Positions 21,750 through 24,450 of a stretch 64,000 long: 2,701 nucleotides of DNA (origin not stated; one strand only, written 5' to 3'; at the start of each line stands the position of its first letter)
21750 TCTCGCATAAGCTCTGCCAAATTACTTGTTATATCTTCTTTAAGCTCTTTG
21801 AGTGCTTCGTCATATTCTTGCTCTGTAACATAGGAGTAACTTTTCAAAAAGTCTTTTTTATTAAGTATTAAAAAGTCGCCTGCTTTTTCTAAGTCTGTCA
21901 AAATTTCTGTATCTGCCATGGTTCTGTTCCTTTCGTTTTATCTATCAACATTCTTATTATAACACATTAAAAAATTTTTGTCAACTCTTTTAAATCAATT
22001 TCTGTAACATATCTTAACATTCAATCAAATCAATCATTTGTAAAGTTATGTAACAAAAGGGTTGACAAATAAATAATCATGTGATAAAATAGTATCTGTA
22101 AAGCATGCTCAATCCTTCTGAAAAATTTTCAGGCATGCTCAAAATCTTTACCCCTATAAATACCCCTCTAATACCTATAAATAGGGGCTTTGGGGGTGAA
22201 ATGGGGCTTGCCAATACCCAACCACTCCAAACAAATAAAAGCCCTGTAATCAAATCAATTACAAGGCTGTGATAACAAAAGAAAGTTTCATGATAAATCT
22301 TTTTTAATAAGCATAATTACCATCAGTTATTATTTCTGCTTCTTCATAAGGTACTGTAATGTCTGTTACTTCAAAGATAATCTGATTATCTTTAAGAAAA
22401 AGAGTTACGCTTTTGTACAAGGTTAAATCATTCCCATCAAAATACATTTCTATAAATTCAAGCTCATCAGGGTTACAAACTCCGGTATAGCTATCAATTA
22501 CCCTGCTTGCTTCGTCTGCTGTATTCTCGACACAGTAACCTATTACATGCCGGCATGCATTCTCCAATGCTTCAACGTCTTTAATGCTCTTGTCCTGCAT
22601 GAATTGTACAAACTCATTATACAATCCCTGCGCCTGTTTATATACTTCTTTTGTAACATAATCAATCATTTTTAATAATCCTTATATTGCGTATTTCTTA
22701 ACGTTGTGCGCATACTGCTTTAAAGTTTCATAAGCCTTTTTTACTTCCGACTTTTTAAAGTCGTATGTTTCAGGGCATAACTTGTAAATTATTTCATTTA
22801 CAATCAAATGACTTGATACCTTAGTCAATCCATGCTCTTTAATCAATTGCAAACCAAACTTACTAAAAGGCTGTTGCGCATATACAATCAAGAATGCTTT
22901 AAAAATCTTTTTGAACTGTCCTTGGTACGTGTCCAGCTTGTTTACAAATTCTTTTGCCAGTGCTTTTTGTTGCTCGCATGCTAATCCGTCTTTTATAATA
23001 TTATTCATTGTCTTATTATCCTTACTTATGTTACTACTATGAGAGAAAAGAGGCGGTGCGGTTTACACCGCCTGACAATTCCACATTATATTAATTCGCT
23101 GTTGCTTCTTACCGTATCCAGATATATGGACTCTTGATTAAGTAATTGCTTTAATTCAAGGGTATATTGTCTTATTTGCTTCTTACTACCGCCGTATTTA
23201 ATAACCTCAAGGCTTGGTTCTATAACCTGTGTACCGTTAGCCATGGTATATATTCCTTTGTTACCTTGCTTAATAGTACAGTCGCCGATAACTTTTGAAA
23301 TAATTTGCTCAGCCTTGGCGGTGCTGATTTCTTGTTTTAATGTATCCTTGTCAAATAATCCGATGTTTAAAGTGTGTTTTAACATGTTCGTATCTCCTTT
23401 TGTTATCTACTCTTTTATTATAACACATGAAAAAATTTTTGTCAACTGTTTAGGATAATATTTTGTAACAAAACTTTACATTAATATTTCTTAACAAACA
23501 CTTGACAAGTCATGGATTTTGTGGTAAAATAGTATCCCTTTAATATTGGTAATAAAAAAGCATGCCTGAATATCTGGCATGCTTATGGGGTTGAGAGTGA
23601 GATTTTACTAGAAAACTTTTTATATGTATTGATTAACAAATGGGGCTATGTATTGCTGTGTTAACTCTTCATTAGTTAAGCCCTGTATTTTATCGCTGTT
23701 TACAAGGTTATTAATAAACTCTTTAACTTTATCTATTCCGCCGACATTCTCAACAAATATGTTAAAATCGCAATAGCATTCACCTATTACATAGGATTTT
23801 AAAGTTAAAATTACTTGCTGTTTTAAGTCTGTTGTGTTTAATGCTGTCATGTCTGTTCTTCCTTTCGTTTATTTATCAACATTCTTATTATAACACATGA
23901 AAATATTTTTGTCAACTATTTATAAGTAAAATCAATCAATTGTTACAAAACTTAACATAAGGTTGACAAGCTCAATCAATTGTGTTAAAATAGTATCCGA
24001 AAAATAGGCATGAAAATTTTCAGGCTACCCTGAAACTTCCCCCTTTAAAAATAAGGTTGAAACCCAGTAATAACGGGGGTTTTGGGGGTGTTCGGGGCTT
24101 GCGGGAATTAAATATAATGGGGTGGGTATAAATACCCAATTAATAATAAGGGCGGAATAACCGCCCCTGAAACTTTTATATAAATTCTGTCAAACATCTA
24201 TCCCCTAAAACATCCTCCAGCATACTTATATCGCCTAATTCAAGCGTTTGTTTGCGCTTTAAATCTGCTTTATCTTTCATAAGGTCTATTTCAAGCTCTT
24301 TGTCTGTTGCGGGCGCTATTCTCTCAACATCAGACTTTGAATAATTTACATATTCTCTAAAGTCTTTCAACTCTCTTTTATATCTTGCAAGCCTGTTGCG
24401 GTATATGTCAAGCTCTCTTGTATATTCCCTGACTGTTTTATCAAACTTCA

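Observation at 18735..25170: Family of seven + strand promoters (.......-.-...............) firing against the minus-strand genes, with candidate small RNAs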

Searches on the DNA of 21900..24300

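Call 60: search_rna_families(source=window, start=21900, end=24300, threshold=evalue, max_evalue=10, show_alignments=3)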
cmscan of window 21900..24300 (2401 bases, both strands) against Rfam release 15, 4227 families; matches with E-value up to 10: 6.
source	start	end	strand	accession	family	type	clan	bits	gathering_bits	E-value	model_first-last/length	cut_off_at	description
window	22230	22323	-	RF04312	trpB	Cis-reg;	-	26.4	59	0.73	1-107/107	no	trpB ncRNA motif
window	22707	22769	-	RF01739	Glutamine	Cis-reg; riboswitch;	-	21.9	35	0.12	1-53/53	no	Glutamine riboswitch aptamer (glnA leader)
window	24138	24213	-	RF02029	sraA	Gene; sRNA;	-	21.6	56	3.2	1-95/95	no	sraA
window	22264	22342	+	RF01426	snoR126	Gene; snRNA; snoRNA; CD-box;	-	18.8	39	4.4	1-101/101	no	small nucleolar RNA snoR126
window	23430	23475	+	RF03027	RT-6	Gene; sRNA;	-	17.6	46.7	1.2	26-70/75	no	RT-6 RNA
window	24104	24184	-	RF00369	sroC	Gene; sRNA;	-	17.2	45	8.8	1-163/163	no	sroC RNA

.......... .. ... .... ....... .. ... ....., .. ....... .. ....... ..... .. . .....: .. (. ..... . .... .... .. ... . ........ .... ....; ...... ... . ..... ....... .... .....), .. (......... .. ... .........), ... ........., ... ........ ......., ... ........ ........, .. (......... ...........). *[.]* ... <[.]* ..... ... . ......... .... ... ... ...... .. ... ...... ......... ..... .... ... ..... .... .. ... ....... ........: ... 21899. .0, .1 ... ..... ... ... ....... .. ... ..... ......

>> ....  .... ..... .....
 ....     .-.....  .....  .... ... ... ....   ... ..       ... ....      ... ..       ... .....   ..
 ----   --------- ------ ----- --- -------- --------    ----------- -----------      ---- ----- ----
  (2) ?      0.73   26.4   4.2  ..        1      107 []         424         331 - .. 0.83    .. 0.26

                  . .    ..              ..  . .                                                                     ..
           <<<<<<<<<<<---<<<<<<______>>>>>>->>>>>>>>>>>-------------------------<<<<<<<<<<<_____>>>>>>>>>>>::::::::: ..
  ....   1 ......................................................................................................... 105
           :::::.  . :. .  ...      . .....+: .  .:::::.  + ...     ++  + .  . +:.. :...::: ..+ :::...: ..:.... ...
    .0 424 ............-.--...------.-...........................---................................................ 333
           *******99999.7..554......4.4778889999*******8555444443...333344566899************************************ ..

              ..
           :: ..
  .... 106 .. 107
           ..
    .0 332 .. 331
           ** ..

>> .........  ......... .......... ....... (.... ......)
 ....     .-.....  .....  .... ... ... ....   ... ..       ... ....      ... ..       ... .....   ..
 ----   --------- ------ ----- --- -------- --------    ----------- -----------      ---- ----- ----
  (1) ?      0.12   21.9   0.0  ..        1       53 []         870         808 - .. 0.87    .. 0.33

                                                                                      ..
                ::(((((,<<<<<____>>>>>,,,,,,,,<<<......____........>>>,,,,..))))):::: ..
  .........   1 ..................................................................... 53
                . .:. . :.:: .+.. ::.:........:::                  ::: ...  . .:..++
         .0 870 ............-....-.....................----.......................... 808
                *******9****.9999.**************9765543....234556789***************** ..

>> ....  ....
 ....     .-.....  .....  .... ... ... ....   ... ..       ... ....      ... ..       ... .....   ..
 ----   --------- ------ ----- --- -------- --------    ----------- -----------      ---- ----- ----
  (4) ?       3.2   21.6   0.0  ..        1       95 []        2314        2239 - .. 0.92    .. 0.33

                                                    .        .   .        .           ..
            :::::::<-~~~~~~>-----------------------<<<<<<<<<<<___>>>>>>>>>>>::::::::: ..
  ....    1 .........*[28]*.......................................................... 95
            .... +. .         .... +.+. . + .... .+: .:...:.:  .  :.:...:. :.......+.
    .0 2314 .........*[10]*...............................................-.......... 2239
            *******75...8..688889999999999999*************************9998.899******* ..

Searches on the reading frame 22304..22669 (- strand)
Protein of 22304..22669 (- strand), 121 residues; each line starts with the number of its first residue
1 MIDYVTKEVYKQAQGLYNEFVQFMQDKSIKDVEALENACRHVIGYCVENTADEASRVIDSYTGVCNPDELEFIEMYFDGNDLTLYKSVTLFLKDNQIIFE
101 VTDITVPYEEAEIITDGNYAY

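Call 14: search_protein_families(library=phrogs, proteins=[window:22304-22669:-], max_evalue=0.01)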
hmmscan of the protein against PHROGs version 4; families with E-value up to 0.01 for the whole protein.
window:22304-22669:- (121 aa): 0 families

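Call 46: find_homologous_proteins(query=window:22304-22669:-)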
Query window:22304-22669:- (121 aa): 13 proteins with E <= 0.001 among 13 candidates.
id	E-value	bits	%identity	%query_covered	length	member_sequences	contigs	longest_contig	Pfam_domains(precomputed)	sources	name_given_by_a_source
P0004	1.9e-67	243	90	100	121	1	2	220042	-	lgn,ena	-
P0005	9.1e-67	240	90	100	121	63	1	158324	-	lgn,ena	-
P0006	1.4e-65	236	89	100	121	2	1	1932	-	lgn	-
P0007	3.1e-64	232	87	100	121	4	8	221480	-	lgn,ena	-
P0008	8.2e-64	231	85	100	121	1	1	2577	-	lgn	-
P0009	1.1e-62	227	84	100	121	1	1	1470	-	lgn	-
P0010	2.5e-62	226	83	100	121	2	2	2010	-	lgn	-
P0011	1.2e-61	224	83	100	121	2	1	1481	-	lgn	-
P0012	8.7e-60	218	81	100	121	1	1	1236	-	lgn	-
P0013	4.4e-58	212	79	100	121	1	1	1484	-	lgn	-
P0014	2.8e-24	103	50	100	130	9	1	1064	-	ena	-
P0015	1.5e-22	98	50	100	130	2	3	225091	-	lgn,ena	-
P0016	8.4e-21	92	47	100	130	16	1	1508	-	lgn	-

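Call 47: find_encoding_contigs(protein=P0007, flank=10000, max_places=4)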
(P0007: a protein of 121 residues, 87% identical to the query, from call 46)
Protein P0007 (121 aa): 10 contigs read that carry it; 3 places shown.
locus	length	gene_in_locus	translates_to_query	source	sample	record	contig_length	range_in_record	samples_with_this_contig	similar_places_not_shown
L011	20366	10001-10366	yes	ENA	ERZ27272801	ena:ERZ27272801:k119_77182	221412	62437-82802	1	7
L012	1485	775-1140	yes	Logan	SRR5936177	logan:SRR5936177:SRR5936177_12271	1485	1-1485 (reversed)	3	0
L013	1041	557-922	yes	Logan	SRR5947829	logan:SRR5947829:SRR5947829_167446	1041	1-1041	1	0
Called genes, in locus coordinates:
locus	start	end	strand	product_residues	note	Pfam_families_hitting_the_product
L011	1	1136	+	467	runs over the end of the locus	PF01145:Band_7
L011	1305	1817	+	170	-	-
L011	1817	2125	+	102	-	-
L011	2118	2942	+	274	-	-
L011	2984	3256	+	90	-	-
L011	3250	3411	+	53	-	-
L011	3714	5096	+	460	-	PF12323:HTH_OrfB_IS605 (weak), PF07282:Cas12f1-like_TNB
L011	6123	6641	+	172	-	-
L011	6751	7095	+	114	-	-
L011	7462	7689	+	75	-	-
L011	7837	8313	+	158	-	-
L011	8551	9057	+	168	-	-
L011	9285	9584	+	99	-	-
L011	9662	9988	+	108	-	-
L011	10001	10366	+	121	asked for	-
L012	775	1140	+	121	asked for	-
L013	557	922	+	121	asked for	-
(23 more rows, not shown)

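Call 48: find_encoding_contigs(protein=P0015, flank=10000, max_places=3)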
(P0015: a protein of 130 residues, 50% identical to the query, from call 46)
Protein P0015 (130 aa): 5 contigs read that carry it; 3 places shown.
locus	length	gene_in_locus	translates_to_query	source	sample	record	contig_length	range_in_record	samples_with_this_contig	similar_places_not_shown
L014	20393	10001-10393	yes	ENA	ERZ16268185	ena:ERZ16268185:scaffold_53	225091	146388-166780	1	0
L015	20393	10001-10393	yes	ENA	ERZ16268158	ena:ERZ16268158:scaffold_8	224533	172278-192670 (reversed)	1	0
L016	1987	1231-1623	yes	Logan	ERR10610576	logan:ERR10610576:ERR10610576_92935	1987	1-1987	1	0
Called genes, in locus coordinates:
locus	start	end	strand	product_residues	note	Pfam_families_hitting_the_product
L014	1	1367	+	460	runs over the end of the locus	PF12323:HTH_OrfB_IS605 (weak), PF01385:OrfB_IS605 (faint), PF07282:Cas12f1-like_TNB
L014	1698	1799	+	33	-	-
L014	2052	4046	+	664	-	PF10544:T5orf172 (weak), PF08279:HTH_11 (faint)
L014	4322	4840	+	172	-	-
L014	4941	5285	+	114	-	-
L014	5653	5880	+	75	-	-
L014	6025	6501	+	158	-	-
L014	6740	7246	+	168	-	-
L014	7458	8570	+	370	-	-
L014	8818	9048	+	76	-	-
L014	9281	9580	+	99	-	-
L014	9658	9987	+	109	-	-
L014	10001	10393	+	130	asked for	-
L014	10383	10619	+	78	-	-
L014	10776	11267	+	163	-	-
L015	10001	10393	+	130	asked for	-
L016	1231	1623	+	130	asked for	-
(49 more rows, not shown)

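Call 49: find_encoding_contigs(protein=P0004, flank=10000, max_places=3)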
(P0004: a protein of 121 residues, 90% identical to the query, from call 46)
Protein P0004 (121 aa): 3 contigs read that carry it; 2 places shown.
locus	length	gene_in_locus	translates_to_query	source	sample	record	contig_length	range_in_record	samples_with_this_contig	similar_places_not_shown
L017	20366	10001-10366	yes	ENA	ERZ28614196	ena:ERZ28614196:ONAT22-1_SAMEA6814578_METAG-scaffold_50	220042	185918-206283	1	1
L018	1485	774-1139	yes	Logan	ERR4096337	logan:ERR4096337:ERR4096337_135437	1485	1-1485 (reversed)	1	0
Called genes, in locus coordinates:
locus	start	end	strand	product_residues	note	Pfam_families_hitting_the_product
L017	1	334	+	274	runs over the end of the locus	-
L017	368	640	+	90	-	-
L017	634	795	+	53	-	-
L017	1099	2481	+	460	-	PF12323:HTH_OrfB_IS605 (weak), PF07282:Cas12f1-like_TNB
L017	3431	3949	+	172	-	-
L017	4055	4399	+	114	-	-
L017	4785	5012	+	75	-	-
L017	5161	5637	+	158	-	-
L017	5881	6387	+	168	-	-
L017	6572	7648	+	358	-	-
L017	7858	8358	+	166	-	-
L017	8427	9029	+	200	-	-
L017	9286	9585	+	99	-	-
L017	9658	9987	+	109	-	-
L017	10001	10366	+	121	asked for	-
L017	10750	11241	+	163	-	-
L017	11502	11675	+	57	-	-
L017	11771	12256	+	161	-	-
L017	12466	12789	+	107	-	-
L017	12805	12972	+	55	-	-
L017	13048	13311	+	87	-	-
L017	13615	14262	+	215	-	-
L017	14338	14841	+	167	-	-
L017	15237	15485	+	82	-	-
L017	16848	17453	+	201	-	-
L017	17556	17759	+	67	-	-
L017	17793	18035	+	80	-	-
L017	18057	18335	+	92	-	-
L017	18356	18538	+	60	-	-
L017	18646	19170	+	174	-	-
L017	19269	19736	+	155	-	-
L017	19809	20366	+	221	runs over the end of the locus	-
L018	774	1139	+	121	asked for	-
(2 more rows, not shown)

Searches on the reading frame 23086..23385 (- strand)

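Call 14: search_protein_families(library=phrogs, proteins=[window:23086-23385:-], max_evalue=0.01)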
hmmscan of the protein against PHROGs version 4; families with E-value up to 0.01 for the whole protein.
window:23086-23385:- (99 aa): 1 family
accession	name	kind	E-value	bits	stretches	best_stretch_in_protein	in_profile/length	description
phrog_3543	-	unknown function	0.0081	17.2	1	8-83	10-86/125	-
